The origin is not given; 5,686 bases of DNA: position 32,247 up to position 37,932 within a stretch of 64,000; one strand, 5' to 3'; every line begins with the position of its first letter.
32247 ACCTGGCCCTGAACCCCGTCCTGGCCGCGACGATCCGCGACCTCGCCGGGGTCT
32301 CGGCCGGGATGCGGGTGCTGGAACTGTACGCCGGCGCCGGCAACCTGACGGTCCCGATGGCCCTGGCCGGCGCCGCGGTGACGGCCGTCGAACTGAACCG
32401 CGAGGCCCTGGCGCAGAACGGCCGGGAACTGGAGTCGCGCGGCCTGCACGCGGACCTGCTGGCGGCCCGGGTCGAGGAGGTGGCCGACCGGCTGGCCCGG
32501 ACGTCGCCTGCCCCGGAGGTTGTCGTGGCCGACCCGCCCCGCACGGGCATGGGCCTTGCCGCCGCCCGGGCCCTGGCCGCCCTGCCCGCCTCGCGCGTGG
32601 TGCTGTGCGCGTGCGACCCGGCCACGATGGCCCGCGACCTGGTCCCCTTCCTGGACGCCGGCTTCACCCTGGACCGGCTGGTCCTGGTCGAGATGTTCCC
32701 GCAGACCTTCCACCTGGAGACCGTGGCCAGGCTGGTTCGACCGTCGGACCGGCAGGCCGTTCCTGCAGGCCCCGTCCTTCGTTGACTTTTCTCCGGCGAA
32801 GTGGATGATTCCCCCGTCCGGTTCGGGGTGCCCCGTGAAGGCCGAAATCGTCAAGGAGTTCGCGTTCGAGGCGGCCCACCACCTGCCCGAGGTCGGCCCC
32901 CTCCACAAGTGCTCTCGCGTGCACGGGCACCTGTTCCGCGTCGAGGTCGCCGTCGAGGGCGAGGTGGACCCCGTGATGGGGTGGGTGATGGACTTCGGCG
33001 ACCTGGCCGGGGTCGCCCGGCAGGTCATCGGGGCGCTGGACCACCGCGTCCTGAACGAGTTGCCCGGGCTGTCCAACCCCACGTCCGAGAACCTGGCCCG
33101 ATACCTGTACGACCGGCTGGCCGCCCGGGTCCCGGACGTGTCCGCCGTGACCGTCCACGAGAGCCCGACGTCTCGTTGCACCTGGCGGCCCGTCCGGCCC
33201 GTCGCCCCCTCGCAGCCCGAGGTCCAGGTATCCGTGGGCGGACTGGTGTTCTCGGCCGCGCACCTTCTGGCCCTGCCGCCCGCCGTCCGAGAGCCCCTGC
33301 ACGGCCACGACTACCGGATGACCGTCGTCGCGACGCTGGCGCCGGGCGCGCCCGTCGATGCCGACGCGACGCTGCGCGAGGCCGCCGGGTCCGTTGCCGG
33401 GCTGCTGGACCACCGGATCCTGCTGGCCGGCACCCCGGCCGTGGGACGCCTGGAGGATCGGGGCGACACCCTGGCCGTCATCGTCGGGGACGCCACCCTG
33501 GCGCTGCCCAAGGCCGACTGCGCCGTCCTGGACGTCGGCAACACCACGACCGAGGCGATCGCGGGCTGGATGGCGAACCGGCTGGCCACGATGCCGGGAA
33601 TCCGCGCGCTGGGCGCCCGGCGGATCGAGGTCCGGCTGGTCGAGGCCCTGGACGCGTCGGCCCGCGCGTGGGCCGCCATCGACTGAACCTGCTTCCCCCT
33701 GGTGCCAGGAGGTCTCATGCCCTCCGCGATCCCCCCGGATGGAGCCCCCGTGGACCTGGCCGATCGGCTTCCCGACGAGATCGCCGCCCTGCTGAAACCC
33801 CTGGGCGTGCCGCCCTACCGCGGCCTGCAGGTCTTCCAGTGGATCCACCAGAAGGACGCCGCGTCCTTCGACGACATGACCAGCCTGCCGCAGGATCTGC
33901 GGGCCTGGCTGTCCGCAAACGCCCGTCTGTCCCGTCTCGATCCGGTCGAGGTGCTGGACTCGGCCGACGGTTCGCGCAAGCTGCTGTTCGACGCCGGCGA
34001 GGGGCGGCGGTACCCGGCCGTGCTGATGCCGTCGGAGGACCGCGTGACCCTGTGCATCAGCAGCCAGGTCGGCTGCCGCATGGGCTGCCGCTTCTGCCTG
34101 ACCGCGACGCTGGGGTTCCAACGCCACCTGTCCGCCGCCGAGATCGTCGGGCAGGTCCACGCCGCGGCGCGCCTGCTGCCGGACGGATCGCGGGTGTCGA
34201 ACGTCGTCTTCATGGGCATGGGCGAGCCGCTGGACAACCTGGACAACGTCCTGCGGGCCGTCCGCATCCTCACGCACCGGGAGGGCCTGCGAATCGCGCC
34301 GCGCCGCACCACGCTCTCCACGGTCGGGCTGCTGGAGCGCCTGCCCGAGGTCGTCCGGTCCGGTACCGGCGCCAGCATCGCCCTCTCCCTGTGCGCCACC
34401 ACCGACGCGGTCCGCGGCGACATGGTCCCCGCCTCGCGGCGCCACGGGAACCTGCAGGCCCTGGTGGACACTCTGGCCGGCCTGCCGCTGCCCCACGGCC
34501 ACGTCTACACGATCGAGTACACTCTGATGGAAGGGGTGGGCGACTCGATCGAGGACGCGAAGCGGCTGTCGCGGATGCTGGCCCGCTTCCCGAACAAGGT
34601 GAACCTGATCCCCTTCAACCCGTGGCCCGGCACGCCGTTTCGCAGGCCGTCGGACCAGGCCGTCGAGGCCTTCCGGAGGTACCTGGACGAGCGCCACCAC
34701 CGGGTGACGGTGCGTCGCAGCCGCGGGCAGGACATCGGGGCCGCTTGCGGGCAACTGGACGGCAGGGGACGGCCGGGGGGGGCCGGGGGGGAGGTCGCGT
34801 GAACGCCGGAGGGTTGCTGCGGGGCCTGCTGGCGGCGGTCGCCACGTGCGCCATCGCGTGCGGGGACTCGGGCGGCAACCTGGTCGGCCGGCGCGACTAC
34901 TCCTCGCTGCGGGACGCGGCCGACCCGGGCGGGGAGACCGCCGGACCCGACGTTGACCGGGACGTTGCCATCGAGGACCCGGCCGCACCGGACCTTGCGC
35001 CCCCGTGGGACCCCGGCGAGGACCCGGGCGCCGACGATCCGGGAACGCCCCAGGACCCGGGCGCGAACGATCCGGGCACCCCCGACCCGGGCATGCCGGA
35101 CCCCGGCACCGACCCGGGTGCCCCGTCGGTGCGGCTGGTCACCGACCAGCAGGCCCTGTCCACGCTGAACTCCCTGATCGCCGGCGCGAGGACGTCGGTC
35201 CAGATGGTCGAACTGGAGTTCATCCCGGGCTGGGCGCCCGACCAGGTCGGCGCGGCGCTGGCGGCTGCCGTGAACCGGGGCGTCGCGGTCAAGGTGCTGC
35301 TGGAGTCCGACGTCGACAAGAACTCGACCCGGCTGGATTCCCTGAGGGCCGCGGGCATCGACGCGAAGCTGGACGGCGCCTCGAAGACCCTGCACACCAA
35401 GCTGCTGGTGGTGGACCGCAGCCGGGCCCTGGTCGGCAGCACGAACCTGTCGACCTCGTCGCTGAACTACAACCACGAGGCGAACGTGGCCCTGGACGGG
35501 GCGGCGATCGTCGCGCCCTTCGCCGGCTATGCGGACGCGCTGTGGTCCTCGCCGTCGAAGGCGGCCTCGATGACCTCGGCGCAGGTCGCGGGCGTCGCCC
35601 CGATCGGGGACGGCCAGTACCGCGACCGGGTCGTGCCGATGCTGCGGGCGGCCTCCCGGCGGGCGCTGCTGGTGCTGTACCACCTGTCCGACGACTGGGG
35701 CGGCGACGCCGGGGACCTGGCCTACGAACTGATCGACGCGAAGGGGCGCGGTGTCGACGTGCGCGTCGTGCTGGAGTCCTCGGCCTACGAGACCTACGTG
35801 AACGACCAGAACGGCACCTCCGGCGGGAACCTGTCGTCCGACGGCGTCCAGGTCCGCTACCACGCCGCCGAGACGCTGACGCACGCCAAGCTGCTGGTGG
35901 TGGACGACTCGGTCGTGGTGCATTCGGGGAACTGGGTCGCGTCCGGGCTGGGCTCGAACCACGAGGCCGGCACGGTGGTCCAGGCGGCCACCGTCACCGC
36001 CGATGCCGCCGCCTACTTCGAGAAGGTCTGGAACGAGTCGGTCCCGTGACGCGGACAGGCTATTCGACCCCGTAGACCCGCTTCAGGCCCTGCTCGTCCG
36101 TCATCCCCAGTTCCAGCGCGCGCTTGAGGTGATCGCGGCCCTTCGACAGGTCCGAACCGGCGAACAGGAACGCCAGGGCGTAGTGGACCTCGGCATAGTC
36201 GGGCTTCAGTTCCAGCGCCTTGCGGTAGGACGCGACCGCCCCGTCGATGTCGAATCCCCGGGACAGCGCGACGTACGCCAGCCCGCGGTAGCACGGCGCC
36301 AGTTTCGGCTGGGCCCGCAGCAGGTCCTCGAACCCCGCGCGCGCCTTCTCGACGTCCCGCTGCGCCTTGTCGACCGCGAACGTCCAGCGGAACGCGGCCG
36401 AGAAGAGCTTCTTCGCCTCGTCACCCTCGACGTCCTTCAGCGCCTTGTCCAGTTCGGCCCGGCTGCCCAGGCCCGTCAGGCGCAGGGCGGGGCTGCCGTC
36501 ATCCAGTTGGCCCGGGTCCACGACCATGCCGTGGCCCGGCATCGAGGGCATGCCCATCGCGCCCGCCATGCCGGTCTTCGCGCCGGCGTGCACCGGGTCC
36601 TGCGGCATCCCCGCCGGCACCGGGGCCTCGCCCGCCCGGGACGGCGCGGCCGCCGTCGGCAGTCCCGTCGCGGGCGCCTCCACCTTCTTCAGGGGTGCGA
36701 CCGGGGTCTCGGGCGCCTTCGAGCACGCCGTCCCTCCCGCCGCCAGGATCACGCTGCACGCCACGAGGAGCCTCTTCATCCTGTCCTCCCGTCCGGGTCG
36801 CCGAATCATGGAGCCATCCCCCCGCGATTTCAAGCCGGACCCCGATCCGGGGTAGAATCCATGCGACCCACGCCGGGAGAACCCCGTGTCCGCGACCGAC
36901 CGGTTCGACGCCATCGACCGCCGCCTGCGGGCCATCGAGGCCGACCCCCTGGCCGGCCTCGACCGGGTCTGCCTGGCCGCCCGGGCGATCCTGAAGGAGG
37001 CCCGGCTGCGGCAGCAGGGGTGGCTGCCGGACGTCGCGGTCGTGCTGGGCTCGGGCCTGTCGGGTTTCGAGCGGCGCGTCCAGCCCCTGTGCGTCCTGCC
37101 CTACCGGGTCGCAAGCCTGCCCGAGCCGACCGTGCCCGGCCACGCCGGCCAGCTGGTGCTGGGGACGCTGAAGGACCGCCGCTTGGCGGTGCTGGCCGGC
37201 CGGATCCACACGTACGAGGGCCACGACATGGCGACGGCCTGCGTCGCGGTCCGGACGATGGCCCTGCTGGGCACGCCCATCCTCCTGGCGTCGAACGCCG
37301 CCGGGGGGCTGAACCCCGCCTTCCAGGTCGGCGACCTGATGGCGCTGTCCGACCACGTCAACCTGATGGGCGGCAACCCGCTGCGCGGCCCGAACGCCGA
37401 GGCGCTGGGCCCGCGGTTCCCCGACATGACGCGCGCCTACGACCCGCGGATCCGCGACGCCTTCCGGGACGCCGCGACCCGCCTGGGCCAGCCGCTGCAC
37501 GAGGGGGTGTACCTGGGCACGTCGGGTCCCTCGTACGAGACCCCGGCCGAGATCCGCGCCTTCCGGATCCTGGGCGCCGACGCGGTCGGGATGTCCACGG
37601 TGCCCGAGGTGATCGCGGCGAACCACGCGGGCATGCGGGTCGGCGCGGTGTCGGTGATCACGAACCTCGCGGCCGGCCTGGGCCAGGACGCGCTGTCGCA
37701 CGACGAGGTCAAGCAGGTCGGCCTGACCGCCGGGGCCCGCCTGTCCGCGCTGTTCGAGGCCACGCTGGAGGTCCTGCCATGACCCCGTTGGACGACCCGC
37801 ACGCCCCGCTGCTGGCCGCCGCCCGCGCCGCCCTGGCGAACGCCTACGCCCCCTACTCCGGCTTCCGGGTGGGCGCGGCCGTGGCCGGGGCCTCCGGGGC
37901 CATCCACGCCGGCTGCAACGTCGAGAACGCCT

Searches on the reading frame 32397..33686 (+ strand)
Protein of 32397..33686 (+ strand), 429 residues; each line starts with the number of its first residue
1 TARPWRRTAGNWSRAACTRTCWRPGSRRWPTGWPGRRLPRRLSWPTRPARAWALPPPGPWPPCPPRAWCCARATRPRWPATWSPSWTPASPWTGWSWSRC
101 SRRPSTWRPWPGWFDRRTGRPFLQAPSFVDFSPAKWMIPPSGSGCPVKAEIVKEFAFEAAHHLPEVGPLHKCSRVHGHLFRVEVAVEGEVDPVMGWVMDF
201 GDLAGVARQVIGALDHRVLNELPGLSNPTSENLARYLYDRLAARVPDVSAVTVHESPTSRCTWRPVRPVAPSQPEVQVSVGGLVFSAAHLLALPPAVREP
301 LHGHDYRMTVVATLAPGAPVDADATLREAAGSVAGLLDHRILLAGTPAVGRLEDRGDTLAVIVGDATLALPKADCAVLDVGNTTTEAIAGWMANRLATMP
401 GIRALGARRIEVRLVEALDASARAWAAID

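Call 66: search_protein_families(library=pfam, proteins=[window:32397-33686:+], max_evalue=0.0001)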
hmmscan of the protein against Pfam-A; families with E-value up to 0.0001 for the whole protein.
window:32397-33686:+ (429 aa): 1 family
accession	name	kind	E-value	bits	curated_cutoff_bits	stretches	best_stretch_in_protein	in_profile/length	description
PF01242.24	PTPS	-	6.2e-45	152.5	22.4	2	150-264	1-119/121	6-pyruvoyl tetrahydropterin synthase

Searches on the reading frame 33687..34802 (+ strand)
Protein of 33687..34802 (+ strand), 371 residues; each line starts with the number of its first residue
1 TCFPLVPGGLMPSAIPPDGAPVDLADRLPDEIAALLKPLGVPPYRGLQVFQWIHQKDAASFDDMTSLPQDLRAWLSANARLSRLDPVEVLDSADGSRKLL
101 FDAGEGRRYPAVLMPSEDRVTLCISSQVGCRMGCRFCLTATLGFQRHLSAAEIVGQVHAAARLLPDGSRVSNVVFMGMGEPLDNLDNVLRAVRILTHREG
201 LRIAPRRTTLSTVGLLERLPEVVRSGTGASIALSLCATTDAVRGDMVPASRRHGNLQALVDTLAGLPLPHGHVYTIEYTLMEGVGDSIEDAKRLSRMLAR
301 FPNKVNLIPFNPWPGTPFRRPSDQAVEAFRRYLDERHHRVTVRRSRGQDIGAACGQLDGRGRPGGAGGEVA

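Call 66: search_protein_families(library=pfam, proteins=[window:33687-34802:+], max_evalue=0.0001)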
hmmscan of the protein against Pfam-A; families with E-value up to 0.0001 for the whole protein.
window:33687-34802:+ (371 aa): 2 families
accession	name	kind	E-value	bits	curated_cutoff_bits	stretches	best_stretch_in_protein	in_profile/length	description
PF21016.3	RlmN_N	-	1.7e-11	44.1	24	1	23-79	2-58/60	Ribosomal RNA large subunit methyltransferase N-terminal domain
PF04055.27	Radical_SAM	-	1.4e-09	38.8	29.5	1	125-246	2-120/166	Radical SAM superfamily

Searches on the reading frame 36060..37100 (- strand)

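Call 66: search_protein_families(library=pfam, proteins=[window:36060-37100:-], max_evalue=0.0001)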
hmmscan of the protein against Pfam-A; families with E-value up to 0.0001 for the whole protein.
window:36060-37100:- (346 aa): 2 families
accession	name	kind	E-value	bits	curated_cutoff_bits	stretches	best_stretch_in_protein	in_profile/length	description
PF13414.12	TPR_11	-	3.5e-09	36.7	26.8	1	284-314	9-39/42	TPR repeat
PF13428.12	TPR_14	-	2.9e-05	24.8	23.5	0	271-311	4-43/44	Tetratricopeptide repeat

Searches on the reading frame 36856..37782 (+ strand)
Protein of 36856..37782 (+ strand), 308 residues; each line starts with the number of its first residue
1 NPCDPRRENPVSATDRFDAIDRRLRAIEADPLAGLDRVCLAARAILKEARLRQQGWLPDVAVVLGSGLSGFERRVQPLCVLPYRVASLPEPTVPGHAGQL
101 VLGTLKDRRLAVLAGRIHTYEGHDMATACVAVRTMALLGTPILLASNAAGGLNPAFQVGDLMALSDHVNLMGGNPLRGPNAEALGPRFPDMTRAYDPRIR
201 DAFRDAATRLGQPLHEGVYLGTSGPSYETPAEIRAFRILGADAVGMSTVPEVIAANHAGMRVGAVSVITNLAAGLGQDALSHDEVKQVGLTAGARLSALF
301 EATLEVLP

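Call 66: search_protein_families(library=pfam, proteins=[window:36856-37782:+], max_evalue=0.0001)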
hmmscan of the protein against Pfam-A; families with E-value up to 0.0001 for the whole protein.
window:36856-37782:+ (308 aa): 1 family
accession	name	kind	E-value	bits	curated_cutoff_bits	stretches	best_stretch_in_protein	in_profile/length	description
PF01048.26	PNP_UDP_1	-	8.5e-54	182.9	25.1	1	60-304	2-232/233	Phosphorylase superfamily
